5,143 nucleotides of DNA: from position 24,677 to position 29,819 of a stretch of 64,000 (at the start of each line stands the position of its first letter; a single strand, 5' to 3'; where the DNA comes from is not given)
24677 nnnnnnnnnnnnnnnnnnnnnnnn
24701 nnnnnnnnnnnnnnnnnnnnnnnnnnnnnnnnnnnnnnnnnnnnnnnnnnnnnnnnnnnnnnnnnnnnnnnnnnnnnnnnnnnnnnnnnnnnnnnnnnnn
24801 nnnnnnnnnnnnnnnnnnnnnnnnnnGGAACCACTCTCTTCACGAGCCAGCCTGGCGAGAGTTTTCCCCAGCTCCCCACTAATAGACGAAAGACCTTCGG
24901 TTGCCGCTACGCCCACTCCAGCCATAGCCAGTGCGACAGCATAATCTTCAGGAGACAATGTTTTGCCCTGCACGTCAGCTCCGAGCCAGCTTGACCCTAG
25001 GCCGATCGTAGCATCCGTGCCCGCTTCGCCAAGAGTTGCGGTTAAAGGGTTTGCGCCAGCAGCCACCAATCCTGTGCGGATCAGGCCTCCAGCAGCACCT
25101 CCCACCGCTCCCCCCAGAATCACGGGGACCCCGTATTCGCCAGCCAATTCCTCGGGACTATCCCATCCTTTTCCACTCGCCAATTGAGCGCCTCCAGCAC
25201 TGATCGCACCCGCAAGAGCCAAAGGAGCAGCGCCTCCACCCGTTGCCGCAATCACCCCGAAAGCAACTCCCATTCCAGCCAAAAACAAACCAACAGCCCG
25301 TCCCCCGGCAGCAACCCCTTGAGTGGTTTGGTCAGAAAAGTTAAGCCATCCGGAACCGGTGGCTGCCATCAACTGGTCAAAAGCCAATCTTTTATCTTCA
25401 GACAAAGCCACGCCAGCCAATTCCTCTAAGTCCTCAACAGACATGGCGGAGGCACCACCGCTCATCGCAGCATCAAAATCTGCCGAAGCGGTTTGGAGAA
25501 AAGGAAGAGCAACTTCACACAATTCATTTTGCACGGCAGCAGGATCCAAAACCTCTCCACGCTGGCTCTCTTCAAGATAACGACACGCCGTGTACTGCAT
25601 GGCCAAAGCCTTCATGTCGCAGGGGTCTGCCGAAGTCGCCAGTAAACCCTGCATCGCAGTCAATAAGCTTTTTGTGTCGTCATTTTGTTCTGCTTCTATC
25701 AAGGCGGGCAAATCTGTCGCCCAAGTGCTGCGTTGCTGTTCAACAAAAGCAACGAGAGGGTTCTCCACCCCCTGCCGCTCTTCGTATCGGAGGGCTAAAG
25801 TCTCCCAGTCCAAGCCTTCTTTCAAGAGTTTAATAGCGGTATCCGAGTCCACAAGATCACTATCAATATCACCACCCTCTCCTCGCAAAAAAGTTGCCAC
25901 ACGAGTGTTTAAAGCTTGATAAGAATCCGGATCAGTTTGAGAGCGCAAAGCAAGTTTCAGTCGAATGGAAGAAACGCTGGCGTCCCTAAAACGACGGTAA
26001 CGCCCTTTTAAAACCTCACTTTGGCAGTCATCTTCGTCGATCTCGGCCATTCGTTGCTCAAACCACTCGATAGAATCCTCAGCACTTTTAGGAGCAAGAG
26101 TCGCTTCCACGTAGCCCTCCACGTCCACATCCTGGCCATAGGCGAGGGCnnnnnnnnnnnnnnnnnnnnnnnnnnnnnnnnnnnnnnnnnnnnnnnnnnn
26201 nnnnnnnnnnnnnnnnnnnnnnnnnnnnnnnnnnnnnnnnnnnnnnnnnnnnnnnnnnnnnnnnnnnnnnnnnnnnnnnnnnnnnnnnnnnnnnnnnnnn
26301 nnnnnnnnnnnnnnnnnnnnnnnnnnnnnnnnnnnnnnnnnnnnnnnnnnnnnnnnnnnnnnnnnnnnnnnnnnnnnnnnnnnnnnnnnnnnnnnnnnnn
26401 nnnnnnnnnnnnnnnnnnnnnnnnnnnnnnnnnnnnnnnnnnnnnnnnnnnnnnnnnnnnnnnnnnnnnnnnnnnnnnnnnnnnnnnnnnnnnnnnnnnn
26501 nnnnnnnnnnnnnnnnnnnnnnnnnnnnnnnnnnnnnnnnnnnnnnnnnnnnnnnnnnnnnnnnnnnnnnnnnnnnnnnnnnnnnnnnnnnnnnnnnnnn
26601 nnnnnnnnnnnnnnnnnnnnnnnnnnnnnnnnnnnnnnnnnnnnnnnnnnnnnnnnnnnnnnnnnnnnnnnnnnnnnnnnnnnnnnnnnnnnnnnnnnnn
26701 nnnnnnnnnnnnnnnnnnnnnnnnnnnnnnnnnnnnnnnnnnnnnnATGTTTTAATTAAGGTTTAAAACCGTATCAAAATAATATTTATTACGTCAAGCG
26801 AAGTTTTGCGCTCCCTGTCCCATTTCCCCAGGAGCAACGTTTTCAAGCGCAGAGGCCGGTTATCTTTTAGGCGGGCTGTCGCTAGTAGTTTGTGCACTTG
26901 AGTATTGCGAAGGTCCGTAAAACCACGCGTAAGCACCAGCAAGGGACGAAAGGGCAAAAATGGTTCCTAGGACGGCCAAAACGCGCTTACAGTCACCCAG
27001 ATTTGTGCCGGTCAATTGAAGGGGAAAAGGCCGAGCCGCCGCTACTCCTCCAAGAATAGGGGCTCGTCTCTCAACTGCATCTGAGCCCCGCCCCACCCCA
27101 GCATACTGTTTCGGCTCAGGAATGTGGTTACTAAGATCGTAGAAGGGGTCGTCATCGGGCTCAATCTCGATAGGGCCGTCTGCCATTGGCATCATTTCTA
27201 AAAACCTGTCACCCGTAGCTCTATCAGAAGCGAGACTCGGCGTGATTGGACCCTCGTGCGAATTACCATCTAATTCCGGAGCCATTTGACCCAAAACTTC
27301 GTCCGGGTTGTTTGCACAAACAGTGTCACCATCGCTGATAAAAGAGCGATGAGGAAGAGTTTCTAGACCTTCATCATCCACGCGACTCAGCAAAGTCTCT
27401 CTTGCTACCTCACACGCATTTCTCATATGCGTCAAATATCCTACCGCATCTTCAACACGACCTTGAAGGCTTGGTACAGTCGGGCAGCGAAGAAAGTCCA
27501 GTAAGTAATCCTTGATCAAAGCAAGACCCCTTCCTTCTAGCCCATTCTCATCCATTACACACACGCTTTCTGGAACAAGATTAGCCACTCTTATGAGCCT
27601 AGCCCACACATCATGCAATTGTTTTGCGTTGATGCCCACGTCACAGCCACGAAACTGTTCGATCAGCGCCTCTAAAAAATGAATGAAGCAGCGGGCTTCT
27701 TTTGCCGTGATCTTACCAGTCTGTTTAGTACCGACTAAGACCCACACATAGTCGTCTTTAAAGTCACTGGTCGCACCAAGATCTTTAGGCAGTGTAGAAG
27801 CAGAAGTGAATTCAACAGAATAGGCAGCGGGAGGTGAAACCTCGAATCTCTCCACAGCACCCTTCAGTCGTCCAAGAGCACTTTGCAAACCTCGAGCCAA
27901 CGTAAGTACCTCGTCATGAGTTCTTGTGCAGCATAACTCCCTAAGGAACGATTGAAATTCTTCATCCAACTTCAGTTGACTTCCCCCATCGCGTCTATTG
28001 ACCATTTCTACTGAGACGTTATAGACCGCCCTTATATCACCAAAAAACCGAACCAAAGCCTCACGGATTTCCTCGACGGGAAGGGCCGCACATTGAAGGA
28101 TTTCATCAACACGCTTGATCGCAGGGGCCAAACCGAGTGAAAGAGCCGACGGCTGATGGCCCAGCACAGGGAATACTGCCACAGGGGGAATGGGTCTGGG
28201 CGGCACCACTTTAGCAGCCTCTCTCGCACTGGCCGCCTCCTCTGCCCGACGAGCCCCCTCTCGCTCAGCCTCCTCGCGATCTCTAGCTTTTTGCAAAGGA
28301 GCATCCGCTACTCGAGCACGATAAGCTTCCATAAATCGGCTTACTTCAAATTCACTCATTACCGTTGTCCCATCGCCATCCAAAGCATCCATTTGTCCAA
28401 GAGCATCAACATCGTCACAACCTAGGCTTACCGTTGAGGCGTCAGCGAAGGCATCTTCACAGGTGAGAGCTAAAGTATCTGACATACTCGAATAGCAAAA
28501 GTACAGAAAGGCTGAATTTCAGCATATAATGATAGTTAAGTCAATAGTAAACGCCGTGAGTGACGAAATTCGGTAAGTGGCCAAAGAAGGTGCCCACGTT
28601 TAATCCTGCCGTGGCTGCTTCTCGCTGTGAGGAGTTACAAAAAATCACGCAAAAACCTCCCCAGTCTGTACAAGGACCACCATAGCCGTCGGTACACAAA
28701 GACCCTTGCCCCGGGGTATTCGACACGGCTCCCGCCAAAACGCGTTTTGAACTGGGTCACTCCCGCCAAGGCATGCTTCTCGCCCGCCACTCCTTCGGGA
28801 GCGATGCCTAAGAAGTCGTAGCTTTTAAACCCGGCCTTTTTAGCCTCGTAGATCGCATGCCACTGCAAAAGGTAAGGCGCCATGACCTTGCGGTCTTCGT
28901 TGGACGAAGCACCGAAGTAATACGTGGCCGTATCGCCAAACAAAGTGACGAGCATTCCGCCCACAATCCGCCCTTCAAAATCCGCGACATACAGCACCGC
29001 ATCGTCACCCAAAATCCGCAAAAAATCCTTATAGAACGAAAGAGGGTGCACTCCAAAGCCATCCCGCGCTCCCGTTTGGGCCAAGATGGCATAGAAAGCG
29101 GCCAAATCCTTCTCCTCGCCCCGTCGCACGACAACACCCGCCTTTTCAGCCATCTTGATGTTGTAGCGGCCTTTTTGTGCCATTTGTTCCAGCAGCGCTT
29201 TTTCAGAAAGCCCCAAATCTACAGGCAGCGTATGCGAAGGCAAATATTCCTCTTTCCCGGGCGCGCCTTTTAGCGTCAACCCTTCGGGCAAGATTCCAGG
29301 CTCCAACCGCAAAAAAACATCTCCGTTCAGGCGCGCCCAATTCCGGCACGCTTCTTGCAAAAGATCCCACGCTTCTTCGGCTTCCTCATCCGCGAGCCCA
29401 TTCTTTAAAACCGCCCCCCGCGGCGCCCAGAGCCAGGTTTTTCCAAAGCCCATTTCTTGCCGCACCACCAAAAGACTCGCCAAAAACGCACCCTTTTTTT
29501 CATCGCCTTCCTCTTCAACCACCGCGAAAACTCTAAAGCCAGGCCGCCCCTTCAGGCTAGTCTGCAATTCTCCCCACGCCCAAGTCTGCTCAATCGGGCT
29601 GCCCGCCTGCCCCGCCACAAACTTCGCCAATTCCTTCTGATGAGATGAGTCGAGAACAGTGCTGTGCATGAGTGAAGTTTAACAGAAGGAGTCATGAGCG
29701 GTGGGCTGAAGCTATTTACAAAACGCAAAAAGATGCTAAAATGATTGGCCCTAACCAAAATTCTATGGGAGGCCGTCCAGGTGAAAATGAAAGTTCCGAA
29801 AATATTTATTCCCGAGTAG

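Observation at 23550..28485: Orphan three-gene cassette with polymorphic-toxin-like architecture but no known delivery domain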

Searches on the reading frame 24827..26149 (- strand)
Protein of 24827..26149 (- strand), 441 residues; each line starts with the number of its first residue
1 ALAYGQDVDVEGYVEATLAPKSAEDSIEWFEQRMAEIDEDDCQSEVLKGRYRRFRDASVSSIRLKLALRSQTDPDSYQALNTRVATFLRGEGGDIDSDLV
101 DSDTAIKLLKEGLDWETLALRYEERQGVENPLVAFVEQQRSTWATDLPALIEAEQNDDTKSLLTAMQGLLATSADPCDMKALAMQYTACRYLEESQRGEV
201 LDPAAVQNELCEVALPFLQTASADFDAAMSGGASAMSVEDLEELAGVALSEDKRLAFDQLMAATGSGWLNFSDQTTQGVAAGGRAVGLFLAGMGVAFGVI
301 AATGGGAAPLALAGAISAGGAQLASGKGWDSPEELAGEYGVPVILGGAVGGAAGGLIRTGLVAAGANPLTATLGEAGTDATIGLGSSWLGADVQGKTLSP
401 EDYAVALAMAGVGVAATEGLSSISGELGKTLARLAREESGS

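Call 35: find_homologous_proteins(query=A1, max_evalue=0.001)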
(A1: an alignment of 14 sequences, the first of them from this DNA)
Query A1 (14 sequences): 8000 candidates shared short words with the query, none scored E <= 0.001.

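Call 86: search_solved_structures(query=A1, max_evalue=1, show_alignments=2)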
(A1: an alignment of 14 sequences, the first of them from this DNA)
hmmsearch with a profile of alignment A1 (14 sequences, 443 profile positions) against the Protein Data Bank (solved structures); distinct sequences matched with E-value up to 1: 21.
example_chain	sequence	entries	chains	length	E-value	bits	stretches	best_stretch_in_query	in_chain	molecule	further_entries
9b9e_A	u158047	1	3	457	0.014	17.6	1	239-305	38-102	Fusion glycoprotein F0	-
9uaa_A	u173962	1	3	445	0.014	17.6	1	239-305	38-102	Fusion glycoprotein F0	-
9ua9_A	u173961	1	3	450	0.014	17.5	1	239-305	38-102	Fusion glycoprotein F0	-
9lng_B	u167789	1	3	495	0.016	17.4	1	239-309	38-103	Fusion glycoprotein F0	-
5evm_A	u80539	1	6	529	0.021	17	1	239-305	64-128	Fusion glycoprotein F0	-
8rvn_F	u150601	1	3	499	0.039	16.1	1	239-305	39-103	Fusion glycoprotein F0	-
6t3f_F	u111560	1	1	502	0.04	16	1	239-305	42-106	Fusion glycoprotein F0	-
7ki4_A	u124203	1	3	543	0.052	15.7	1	239-305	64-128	Fusion glycoprotein F0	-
5ejb_B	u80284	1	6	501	0.063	15.4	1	239-305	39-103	Fusion glycoprotein F0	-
8dnr_A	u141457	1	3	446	0.12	14.4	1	239-312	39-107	Fusion glycoprotein F0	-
3fh3_A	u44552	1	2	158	0.13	14.4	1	45-128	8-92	putative ECF-type sigma factor negative effector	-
6thk_A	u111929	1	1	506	0.14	14.3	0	155-322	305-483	Pyocin S5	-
8dng_A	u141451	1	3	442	0.15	14.1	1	239-309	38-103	Fusion glycoprotein F0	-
8do4_A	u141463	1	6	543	0.16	14.1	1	239-312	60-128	Fusion glycoprotein F0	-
7upa_A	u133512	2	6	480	0.16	14.1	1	239-309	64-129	Fusion glycoprotein F0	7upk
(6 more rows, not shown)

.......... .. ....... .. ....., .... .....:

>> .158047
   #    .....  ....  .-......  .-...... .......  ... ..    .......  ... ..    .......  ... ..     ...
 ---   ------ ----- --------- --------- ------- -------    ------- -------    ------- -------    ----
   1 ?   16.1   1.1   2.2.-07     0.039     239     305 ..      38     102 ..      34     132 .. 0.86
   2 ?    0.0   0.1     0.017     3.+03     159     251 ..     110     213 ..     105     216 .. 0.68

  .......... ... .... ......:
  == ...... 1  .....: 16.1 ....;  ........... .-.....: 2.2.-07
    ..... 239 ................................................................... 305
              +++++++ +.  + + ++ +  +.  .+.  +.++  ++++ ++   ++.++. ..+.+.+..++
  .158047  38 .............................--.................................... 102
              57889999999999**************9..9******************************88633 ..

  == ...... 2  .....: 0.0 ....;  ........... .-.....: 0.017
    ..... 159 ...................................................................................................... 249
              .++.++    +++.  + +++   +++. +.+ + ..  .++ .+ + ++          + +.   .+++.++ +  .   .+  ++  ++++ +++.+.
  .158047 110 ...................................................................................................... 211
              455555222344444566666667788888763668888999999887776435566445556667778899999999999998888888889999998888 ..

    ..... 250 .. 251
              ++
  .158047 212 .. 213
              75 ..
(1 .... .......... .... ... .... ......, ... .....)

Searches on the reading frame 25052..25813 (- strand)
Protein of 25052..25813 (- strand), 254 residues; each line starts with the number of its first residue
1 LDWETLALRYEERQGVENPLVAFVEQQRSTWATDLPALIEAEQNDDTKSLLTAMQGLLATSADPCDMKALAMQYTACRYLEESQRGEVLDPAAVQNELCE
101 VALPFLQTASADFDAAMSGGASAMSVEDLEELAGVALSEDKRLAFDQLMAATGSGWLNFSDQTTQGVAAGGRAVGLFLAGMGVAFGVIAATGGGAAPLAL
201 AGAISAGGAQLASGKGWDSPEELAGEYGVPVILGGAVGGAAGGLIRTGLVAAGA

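Call 106: search_solved_structures(query=A6, max_evalue=10, show_alignments=0)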
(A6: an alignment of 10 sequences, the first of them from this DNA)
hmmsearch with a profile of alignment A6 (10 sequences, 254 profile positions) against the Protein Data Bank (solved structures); distinct sequences matched with E-value up to 10: 36.
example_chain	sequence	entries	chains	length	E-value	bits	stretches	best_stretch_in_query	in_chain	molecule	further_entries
3s84_A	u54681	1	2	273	0.019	17.9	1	19-151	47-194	Apolipoprotein A-IV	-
9uaa_A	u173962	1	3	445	0.026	17.5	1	123-188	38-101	Fusion glycoprotein F0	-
9ua9_A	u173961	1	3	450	0.028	17.4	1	123-188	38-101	Fusion glycoprotein F0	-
9b9e_A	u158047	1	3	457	0.028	17.4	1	123-188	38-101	Fusion glycoprotein F0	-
5ejb_B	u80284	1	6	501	0.076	16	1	123-188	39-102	Fusion glycoprotein F0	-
8dnr_A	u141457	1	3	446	0.1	15.5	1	123-188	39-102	Fusion glycoprotein F0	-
7ki6_A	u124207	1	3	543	0.13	15.2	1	123-188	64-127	Fusion glycoprotein F0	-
9lng_B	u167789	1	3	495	0.13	15.2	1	123-188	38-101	Fusion glycoprotein F0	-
8rvn_F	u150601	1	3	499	0.13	15.2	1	123-188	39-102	Fusion glycoprotein F0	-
6t3f_F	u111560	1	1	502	0.13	15.2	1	123-188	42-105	Fusion glycoprotein F0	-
7ki4_A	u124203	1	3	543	0.14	15.1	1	123-188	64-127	Fusion glycoprotein F0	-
5h6i_A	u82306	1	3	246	0.14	15.1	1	33-139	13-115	Protein B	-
5evm_A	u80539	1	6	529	0.15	15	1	123-188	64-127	Fusion glycoprotein F0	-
8dng_A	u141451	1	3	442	0.19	14.6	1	123-188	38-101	Fusion glycoprotein F0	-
8sf3_A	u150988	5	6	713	0.2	14.6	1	139-172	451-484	Acetyl-coenzyme A synthetase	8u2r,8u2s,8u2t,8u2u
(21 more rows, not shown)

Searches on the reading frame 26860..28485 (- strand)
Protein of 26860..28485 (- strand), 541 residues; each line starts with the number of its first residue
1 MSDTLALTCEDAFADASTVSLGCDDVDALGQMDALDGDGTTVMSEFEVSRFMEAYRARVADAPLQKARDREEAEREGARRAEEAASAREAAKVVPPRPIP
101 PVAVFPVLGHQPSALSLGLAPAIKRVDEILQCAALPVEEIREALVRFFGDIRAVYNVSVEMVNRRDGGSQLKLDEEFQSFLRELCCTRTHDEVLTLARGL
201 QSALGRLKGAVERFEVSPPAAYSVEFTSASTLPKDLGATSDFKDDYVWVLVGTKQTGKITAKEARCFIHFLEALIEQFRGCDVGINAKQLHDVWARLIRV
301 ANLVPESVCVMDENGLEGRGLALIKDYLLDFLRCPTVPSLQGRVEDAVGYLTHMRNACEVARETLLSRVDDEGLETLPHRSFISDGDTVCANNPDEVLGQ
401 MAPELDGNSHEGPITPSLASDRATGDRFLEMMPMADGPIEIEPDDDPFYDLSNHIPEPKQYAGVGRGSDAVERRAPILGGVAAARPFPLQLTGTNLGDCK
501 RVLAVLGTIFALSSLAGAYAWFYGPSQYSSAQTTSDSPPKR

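Call 3: search_protein_families(library=pfam, proteins=[window:26860-28485:-], max_evalue=1)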
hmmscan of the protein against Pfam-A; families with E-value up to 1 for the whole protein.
window:26860-28485:- (541 aa): 0 families

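Call 4: search_protein_families(library=ncbifam, proteins=[window:26860-28485:-], max_evalue=1)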
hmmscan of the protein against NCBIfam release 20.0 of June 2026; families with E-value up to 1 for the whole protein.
window:26860-28485:- (541 aa): 1 family
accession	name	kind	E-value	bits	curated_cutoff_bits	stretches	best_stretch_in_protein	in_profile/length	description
NF040677.1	wall_bind_EntC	exception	0.11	11.3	770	1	55-92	256-293/422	cell wall-binding protein EntC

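Call 5: search_protein_families(library=padloc, proteins=[window:26860-28485:-], max_evalue=1)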
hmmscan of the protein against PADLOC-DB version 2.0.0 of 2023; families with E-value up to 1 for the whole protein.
window:26860-28485:- (541 aa): 0 families

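Call 12: find_homologous_proteins(query=window:26860-28485:-, max_evalue=0.001)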
Query window:26860-28485:- (541 aa): 1 proteins with E <= 0.001 among 8000 candidates.
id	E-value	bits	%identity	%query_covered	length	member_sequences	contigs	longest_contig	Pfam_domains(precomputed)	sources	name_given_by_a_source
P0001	0.0e+0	1220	100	100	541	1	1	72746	-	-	-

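Call 13: find_encoding_contigs(protein=P0001, flank=10000, max_places=6)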
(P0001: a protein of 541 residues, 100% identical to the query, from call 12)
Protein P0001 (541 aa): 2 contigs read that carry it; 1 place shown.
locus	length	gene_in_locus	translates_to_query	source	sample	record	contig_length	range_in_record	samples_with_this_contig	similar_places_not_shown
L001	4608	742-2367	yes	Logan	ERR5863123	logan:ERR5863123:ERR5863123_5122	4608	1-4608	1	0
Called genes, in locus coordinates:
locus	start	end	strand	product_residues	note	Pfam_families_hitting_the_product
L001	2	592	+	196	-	?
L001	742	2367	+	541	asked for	-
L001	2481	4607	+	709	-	?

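Call 87: search_protein_families(library=phrogs, proteins=[window:26860-28485:-], max_evalue=0.1)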
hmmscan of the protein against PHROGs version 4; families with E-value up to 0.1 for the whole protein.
window:26860-28485:- (541 aa): 0 families

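Call 113: search_solved_structures(query=window:26860-28485:-, max_evalue=10)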
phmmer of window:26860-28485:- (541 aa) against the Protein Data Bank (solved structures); distinct sequences matched with E-value up to 10: 0.

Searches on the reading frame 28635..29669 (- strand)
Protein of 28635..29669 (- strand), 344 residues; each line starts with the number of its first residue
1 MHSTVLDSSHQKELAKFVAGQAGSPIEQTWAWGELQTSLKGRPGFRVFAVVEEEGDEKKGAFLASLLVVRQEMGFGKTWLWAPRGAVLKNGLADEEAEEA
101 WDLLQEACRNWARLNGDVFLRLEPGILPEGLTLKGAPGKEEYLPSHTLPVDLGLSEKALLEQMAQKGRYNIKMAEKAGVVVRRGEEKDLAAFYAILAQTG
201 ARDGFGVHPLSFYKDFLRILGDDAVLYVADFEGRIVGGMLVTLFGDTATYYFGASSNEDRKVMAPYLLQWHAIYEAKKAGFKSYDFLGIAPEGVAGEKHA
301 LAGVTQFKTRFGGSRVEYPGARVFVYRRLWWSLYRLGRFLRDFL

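Call 14: search_protein_families(library=pfam, proteins=[window:28635-29669:-], max_evalue=0.001)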
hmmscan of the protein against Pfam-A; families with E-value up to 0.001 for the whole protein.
window:28635-29669:- (344 aa): 2 families
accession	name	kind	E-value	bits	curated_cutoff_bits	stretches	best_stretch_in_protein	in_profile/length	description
PF02388.22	FemAB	-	5.7e-35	121.4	24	2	236-334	308-401/406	FemAB family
PF13480.13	Acetyltransf_6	-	1.5e-16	61.3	22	1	168-289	8-137/143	Acetyltransferase (GNAT) domain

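Call 89: find_encoding_contigs(protein=window:28635-29669:-, flank=10000, max_places=10)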
Protein window:28635-29669:- (344 aa): no gene with exactly this product is on record in the collection.
